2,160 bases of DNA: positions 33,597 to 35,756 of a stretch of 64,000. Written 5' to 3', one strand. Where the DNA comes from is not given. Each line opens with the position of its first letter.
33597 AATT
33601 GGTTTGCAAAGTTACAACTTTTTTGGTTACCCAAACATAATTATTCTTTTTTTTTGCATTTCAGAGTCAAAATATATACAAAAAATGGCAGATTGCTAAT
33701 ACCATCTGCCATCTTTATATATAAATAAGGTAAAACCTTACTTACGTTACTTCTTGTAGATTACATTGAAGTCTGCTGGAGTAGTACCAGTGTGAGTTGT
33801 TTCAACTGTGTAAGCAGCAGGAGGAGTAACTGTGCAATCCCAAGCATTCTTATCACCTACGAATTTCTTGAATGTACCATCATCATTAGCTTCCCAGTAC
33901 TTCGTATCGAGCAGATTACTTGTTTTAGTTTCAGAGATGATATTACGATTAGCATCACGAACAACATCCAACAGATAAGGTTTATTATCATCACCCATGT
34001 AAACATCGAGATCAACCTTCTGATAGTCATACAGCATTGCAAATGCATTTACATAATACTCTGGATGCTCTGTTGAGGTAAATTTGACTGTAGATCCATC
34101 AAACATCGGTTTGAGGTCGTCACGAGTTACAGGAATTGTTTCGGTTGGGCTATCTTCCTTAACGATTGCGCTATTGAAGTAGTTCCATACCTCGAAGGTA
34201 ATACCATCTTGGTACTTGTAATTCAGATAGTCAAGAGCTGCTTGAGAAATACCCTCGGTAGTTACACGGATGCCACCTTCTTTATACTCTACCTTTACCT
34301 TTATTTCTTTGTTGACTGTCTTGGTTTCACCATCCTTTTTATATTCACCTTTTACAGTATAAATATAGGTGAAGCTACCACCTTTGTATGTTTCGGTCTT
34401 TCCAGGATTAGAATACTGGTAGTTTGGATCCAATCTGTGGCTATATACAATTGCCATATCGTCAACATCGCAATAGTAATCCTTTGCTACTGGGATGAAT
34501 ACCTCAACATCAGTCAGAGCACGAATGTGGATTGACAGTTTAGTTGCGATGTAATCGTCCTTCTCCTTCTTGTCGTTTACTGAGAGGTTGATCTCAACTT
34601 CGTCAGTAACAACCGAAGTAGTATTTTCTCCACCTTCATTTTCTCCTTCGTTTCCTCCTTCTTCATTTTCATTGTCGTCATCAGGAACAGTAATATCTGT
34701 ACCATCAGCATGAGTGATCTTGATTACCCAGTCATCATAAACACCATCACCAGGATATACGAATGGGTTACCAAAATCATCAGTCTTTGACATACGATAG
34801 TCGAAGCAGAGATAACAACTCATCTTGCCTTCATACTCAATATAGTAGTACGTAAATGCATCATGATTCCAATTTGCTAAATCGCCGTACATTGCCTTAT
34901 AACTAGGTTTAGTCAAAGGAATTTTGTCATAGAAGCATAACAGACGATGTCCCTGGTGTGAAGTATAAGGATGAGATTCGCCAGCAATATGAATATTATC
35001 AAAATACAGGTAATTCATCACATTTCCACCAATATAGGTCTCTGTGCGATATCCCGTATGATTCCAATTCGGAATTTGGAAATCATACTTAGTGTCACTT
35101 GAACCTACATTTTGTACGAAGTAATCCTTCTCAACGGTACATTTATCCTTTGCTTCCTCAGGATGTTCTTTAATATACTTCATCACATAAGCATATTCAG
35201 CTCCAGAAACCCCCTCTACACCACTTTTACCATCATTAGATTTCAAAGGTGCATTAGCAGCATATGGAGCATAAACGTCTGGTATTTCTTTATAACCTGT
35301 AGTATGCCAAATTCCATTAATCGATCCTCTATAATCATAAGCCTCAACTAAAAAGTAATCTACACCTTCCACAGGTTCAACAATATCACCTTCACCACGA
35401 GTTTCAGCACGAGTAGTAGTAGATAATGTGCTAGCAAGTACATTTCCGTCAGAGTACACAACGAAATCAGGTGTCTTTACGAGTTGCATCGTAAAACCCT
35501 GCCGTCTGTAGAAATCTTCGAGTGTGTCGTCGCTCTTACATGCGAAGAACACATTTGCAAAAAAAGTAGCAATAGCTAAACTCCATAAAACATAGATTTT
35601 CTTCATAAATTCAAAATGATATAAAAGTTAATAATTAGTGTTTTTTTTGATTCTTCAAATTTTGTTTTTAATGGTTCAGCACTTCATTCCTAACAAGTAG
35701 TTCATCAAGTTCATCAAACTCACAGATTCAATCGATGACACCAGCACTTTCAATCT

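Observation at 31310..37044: Tandem array of three mosaic lipoprotein paralogues of an unrecognised family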

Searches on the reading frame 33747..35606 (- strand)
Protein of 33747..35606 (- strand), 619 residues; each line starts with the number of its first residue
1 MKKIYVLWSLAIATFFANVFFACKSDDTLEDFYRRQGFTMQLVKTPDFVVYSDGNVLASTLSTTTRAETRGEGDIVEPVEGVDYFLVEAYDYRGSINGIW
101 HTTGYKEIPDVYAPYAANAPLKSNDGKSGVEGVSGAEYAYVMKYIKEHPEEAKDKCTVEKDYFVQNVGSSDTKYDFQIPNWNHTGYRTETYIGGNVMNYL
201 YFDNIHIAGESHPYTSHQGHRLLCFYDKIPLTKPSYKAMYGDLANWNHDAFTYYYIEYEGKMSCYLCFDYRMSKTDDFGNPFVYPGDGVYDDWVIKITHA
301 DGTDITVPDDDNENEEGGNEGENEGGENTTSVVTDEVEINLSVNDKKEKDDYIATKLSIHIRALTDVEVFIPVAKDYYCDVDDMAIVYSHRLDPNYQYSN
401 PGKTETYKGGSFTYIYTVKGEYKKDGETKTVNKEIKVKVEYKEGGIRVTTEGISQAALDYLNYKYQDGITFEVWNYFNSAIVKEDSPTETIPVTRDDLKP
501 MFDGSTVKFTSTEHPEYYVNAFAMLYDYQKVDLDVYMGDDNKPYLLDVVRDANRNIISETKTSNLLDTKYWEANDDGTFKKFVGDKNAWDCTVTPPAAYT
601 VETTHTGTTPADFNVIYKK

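Call 3: search_protein_families(library=pfam, proteins=[window:33747-35606:-], max_evalue=1)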
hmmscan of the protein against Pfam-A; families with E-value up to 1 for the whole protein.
window:33747-35606:- (619 aa): 0 families

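Call 4: search_protein_families(library=ncbifam, proteins=[window:33747-35606:-], max_evalue=1)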
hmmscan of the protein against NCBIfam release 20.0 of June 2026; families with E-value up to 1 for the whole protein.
window:33747-35606:- (619 aa): 1 family
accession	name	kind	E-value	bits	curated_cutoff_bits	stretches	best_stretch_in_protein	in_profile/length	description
TIGR03000.1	plancto_dom_1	domain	0.044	13.7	43.1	1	413-438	41-66/75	TIGR03000 domain-containing protein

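Call 8: search_solved_structures(query=window:33747-35606:-, max_evalue=10)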
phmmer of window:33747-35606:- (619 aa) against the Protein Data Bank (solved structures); distinct sequences matched with E-value up to 10: 2.
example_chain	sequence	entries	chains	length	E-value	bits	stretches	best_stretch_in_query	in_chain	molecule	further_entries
6c2h_A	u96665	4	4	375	0.35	12.7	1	68-158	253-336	Cystathionine beta-synthase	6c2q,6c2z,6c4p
1hpi_A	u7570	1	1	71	0.42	12.4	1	244-289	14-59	HIGH POTENTIAL IRON SULFUR PROTEIN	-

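Call 10: find_homologous_proteins(query=window:33747-35606:-)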
Query window:33747-35606:- (619 aa): 291 proteins with E <= 0.001 among 5125 candidates; the best 120 are listed.
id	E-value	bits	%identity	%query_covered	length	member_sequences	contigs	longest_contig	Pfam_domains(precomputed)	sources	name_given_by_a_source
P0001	0.0e+0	1084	79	100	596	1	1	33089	-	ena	-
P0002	0.0e+0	1072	78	100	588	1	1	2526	-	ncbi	-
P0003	0.0e+0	1067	78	100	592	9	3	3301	-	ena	-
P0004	0.0e+0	1059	78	100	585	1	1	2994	-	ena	-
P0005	0.0e+0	1045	77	100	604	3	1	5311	-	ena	-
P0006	0.0e+0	1024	76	100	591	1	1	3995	-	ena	-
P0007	8.8e-274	928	69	100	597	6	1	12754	-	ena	-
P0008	5.6e-265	899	69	100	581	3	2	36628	-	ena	-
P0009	2.4e-264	897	66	100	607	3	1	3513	-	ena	-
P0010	2.1e-235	801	63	100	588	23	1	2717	-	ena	-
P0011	3.4e-222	758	60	100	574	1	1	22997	-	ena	-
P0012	1.5e-212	726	60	100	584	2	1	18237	-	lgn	-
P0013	1.4e-208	713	57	84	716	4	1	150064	-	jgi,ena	-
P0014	7.1e-201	687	55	84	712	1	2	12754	-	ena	-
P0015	6.1e-189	648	53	87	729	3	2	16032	-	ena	-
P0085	1.3e-60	224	35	97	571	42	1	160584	-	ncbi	-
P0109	1.2e-52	198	37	76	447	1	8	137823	-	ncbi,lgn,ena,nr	ncbi:MAG: hypothetical protein IJ776_08040 [Paludibacteraceae bacterium]|nr:hypothetical protein [Pa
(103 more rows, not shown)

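Call 21: find_related_loci(query=A1, collection=genome_contigs, flank=8000)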
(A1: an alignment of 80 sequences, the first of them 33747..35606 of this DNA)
Query A1 (619 aa) in genome_contigs; peptide patterns used: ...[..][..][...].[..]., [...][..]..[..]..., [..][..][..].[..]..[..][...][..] (x = any residue, [..] = any of these).
161 stretches matched a pattern; 77 encode a relative of the query (tblastn E <= 1e-3); 75 distinct loci.
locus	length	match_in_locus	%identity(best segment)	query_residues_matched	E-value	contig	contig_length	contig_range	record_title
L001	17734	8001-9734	52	1-619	0e+0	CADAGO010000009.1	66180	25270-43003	MAG: uncultured Bacteroidales bacterium isolate RUG13277 genome assembly, contig: RUG13277_asm_9, whole genome shotgun s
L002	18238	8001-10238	51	1-619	3e-152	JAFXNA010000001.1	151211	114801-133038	MAG: Bacteroidaceae bacterium isolate RGIG6563 Sheep_Reticulum-5__c17, whole genome shotgun sequence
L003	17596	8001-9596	40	1-604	4e-110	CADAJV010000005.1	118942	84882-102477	MAG: uncultured Bacteroidales bacterium isolate RUG13363 genome assembly, contig: RUG13363_asm_5, whole genome shotgun s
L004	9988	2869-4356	38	1-619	2e-97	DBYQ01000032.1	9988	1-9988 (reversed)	MAG TPA_asm: Bacteroidales bacterium UBA1182 UBA1182_contig_13973, whole genome shotgun sequence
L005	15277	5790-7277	36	1-619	3e-87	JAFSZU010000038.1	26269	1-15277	MAG: Bacteroidaceae bacterium isolate RGIG3623 Goat_Rumen.Co__c415903, whole genome shotgun sequence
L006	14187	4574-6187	35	1-619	7e-86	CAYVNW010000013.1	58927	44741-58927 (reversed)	MAG TPA_asm: uncultured Bacteroidaceae bacterium isolate SRP350583_co2_49 genome assembly, contig: NODE_594_length_58927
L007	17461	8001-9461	35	1-619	5e-85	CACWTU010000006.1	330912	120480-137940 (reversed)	MAG: uncultured Bacteroidales bacterium isolate RUG10916 genome assembly, contig: RUG10916_asm_6, whole genome shotgun s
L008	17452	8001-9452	37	7-571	2e-82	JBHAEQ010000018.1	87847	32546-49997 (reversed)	MAG: Prevotella sp. isolate Meta-D_MAG_17 Meta-D__124164, whole genome shotgun sequence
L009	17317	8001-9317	37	10-525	2e-82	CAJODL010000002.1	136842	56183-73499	uncultured Prevotella sp. isolate Sheep_1_mag_34 genome assembly, contig: scaffold_46, whole genome shotgun sequence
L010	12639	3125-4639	35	1-619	1e-79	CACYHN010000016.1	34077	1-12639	MAG: uncultured Bacteroidales bacterium isolate RUG11955 genome assembly, contig: RUG11955_asm_16, whole genome shotgun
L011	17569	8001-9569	35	1-619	1e-75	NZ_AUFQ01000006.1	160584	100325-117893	Segatella baroniae DSM 16972 = JCM 13447 strain DSM 16972 K334DRAFT_scaffold00006.6_C, whole genome shotgun sequence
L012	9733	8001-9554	33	1-619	2e-71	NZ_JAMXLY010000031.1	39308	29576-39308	Segatella cerevisiae strain DSM 100619 SEQUENCE31:FILE=DSM100619.genome.fna:UID=, whole genome shotgun sequence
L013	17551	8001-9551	35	1-600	2e-69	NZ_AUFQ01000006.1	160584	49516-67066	Segatella baroniae DSM 16972 = JCM 13447 strain DSM 16972 K334DRAFT_scaffold00006.6_C, whole genome shotgun sequence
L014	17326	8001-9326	38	10-525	1e-83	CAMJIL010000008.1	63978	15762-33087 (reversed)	MAG: uncultured Prevotellaceae bacterium isolate SRR12081297_bin.73_metaWRAP_v1.3_MAG genome assembly, contig: ERZ122897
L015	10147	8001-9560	32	1-595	1e-64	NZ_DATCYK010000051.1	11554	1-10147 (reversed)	MAG: Prevotella sp. isolate SMAG_U7463 k141_263963, whole genome shotgun sequence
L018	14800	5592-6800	36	56-527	2e-59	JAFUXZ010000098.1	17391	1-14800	MAG: Paludibacteraceae bacterium isolate RGIG4928 Roe_deer_Rumen-3__c128572, whole genome shotgun sequence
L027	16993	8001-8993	36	132-525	1e-55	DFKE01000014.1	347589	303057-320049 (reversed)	MAG TPA_asm: Bacteroidales bacterium UBA3653 UBA3653_contig_248, whole genome shotgun sequence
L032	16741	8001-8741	39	326-618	2e-45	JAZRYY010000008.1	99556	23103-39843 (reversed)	MAG: Paludibacteraceae bacterium isolate T1900044949_TA20190002.MAGScoT_cleanbin_000008 SGB_3542_k141_902071, whole geno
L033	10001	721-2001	30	1-522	3e-45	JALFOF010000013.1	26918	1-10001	MAG: Prevotella sp. isolate SUG860 k141_248713, whole genome shotgun sequence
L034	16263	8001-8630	39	337-595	3e-44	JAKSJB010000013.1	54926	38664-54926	MAG: Bacteroidaceae bacterium isolate Horse_feces36 MAG036_13, whole genome shotgun sequence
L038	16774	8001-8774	40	265-619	7e-43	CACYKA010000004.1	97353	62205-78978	MAG: uncultured Prevotellaceae bacterium isolate RUG12014 genome assembly, contig: RUG12014_asm_4, whole genome shotgun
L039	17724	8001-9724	38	329-619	7e-42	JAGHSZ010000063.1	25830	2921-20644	MAG: Candidatus Colivivens caballi isolate E3_198 c_000000588872, whole genome shotgun sequence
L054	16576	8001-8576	37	335-562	1e-33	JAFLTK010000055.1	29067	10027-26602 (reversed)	MAG: Muribaculaceae bacterium isolate HAN051 Seq6, whole genome shotgun sequence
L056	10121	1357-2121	34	253-522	1e-31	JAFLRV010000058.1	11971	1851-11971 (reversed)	MAG: Coprobacter sp. isolate HAN010 Seq58, whole genome shotgun sequence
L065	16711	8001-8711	33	290-523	8e-23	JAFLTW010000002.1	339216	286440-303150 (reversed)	MAG: Muribaculaceae bacterium isolate HAN063 Seq2, whole genome shotgun sequence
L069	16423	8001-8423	34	337-522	1e-20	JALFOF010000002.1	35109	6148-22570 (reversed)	MAG: Prevotella sp. isolate SUG860 k141_341175, whole genome shotgun sequence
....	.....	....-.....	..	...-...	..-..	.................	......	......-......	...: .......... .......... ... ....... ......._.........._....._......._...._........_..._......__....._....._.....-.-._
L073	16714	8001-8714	31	282-522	5e-17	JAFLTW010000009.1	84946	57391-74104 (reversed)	MAG: Muribaculaceae bacterium isolate HAN063 Seq9, whole genome shotgun sequence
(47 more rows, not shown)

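Call 27: find_encoding_contigs(protein=P0085, flank=8000, max_places=2)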
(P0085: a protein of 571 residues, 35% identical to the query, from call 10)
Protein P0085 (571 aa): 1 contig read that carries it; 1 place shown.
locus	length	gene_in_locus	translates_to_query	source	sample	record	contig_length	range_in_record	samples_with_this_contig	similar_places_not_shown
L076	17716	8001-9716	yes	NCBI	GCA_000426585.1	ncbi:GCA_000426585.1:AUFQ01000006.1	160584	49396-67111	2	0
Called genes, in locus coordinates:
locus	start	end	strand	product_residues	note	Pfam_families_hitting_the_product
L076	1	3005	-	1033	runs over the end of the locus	PF13620:CarboxypepD_reg, PF13715:CarbopepD_reg_2, PF07715:Plug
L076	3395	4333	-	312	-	PF01734:Patatin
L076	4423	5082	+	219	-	PF14681:UPRTase, PF00156:Pribosyltran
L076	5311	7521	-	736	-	PF01138:RNase_PH, PF03725:RNase_PH_C, PF03726:PNPase (weak), PF01138:RNase_PH, PF00013:KH_1, PF00575:S1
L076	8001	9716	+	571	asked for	-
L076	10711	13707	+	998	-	-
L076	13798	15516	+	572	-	-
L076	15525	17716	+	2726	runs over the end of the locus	-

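Call 28: find_encoding_contigs(protein=P0109, flank=8000, max_places=2)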
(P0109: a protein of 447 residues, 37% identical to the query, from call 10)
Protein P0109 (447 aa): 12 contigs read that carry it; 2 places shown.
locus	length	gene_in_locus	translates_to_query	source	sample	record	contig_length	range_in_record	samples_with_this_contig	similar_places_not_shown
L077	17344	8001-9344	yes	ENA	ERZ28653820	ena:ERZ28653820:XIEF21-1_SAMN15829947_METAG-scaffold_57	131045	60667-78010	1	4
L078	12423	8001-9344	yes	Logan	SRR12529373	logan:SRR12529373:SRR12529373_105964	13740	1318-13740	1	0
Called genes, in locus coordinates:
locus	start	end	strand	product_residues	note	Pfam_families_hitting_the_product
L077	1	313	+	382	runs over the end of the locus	PF19583:ODP, PF00258:Flavodoxin_1 (weak)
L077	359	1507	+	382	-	PF12833:HTH_18, PF00165:HTH_AraC (weak)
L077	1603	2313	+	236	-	-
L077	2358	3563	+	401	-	PF13646:HEAT_2 (weak)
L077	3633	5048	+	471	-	PF13506:Glyco_transf_21 (faint), PF00535:Glycos_transf_2, PF10111:Glyco_tranf_2_2 (faint), PF13641:Glyco_tranf_2_3 (weak), PF13632:Glyco_trans_2_3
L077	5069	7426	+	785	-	PF13428:TPR_14 (faint), PF13432:TPR_16 (faint), PF14559:TPR_19 (faint), PF11846:Wzy_C_2 (faint)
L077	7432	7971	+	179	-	PF07610:DUF1573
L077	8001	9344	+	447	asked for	-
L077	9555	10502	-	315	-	-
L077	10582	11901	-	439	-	PF16980:CitMHS_2, PF03600:CitMHS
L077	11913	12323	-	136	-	-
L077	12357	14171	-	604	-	PF00009:GTP_EFTU, PF03144:GTP_EFTU_D2, PF14492:EFG_III (faint), PF00679:EFG_C, PF06421:LepA_C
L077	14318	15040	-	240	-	-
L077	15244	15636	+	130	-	-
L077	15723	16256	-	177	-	-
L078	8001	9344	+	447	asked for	-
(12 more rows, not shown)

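Call 29: predict_structure(alignment_id=A1)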
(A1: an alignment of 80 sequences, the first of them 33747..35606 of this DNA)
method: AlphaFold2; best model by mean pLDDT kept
length: 619 residues; sequences in the alignment: 80
mean_pLDDT: 80.9   pTM: 0.59
mean pLDDT of the five models: 80.9, 80.4, 79.9, 79.6, 78.7
residues with pLDDT >= 90: 307; 70-90: 179; 50-70: 33; < 50: 100
segments of 3 or more residues with pLDDT < 50: 1-41, 62-73, 312-332, 383-408
pLDDT, mean of each block of 10 residues (from residue 1): 43 44 35 38 67 68 38 71 93 87 88 95 85 95 96 94 97 91 83 91 87 88 95 88 77 97 97 85 90 98 91 41 37 77 81 91 97 84 47 39 43 84 90 92 91 94 86 88 85 93 97 91 88 90 94 83 97 93 91 97 78 86
secondary structure, 60 per line:
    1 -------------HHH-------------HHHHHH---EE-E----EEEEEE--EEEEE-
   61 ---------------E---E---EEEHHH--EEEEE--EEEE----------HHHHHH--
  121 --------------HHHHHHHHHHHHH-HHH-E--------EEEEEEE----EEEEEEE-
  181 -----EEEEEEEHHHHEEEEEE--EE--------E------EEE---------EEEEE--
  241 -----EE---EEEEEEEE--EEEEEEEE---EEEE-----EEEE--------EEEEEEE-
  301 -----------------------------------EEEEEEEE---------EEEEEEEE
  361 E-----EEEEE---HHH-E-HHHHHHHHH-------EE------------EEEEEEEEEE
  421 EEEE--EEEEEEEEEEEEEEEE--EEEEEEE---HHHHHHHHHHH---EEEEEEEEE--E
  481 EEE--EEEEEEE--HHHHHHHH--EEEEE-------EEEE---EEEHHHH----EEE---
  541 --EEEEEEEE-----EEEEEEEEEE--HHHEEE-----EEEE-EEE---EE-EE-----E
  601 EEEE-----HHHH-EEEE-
elements in order: H30-35 E47-52 E55-59 E84-86 E92-96 E99-102 H113-118 H135-147 E162-168 E173-179 E186-192 H193-196 E197-202 E222-224 E234-238 E251-258 E261-268 E272-275 E281-284 E293-299 E336-343 E353-361 E367-371 H381-389 E411-424 E427-442 E445-451 H455-465 E469-477 E480-483 E486-492 H495-502 E505-509 E517-520 E524-526 H527-530 E535-537 E543-550 E556-565 E571-573 E579-582 E584-586 E600-604 H610-613 E615-618

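Call 31: fold_search(model_id=the predicted structure, library=pdb)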
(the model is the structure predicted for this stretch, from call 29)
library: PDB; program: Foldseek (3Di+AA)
matches with E <= 10: 1106; with E <= 0.001: 0
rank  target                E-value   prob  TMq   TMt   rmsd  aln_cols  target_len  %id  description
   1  7l8b_E                9.1e-03  0.04  0.06  0.07  29.0       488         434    7  BG505 SOSIP MD39 in complex with the polyclonal Fab pAbC-2 from animal Rh.33104 (Wk26 time point) (released 2021-08-04)
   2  9grx_0                1.1e-02  0.33  0.07  0.21  17.1       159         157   13  NDH-PSI-LHCI supercomplex from S. oleracea (released 2025-02-12)
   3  7l86_C                1.1e-02  0.04  0.05  0.07  29.9       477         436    8  BG505 SOSIP MD39 in complex with the polyclonal Fab pAbC-1 from animal Rh.32034 (Wk26 time point) (released 2021-08-04)
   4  1nbc_A                1.6e-02  0.60  0.11  0.31  12.1       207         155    6  BACTERIAL TYPE 3A CELLULOSE-BINDING DOMAIN (released 1997-09-26)
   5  9nhk_E                1.6e-02  0.06  0.08  0.10  26.7       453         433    8  BG505-CH505 Env glycoprotein in complex with NHP pAb Base-4 isolated from animal RUu18 at week 14 (released 2025-06-25)
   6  8byp_X                1.9e-02  0.07  0.07  0.05  20.0       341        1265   10  Botulinum neurotoxin serotype X in complex with NTNH/X (released 2023-02-08)
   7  3u0k_B                2.2e-02  0.13  0.07  0.15  23.9       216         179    9  Crystal Structure of the genetically encoded calcium indicator RCaMP (released 2012-10-03)
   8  5nc1_A                2.8e-02  0.47  0.10  0.27  14.5       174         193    9  Structure of the distal domain of mouse adenovirus 2 fibre bound to N-acetyl-glucosamine (released 2018-03-14)
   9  9ays_E                3.0e-02  0.03  0.06  0.07  28.2       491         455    9  HIV BG505.v5.2 (N289/N241) SOSIP Env in Complex with V5, gp120-Interface, and Anti-Immune Complex pAbs from Rh.33203 (released 2025-01-29)
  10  6sl4_A                3.3e-02  0.30  0.10  0.29  13.8       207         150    9  The unique CBM-Cthe_0271 of Ruminiclostridium thermocellum (released 2020-03-18)
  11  4naq_A                3.3e-02  0.15  0.09  0.07  18.3       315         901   10  Crystal structure of porcine aminopeptidase-N complexed with poly-alanine (released 2013-12-04)
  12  5dz9                  3.3e-02  0.12  0.11  0.17  22.2       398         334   11  Streptococcus agalactiae AgI/II polypeptide BspA C-terminal domain (Mut) (released 2016-06-22)
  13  2wo4                  3.5e-02  0.25  0.08  0.25  19.9       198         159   10  3b' carbohydrate-binding module from the Cel9V glycoside hydrolase from Clostridium thermocellum, in-house data (released 2009-12-29)
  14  6xx1_D                4.1e-02  0.41  0.11  0.33  13.5       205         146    8  The unique CBM3-Clocl_1192 of Hungateiclostridium clariflavum (released 2020-05-06)
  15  2wnx                  4.3e-02  0.38  0.11  0.29  12.1       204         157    8  3b' carbohydrate-binding module from the Cel9V glycoside hydrolase from Clostridium thermocellum (released 2009-12-29)
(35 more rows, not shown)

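Call 32: search_protein_families(library=pfam, alignment_id=A1, max_evalue=0.1)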
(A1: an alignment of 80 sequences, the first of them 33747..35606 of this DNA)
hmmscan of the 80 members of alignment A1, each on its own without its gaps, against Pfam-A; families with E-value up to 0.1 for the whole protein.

A. member 1, window:33747-35606:- (619 aa): 0 families

B. families by the number of members that match (of 80 scanned): 11 families
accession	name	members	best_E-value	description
PF09199.15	SSL_OB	2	0.0066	Staphylococcal superantigen-like OB-fold domain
PF09904.15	HTH_43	1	0.0024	Winged helix-turn helix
PF18624.6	CdiI_4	1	0.0029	CDI immunity protein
PF08440.15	Poty_PP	1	0.0032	Potyviridae polyprotein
PF09716.15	ETRAMP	1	0.024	Malarial early transcribed membrane protein (ETRAMP)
PF18692.7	DUF5640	1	0.044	Family of unknown function (DUF5640)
PF18140.6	PCC_BT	1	0.065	Propionyl-coenzyme A carboxylase BT domain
PF15741.10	LRIF1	1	0.071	Ligand-dependent nuclear receptor-interacting factor 1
PF06998.16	DUF1307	1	0.076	Protein of unknown function (DUF1307)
PF07313.18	AmiA-like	1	0.077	N-acetylmuramoyl-L-alanine amidase-like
PF08139.17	LPAM_1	1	0.077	Prokaryotic membrane lipoprotein lipid attachment site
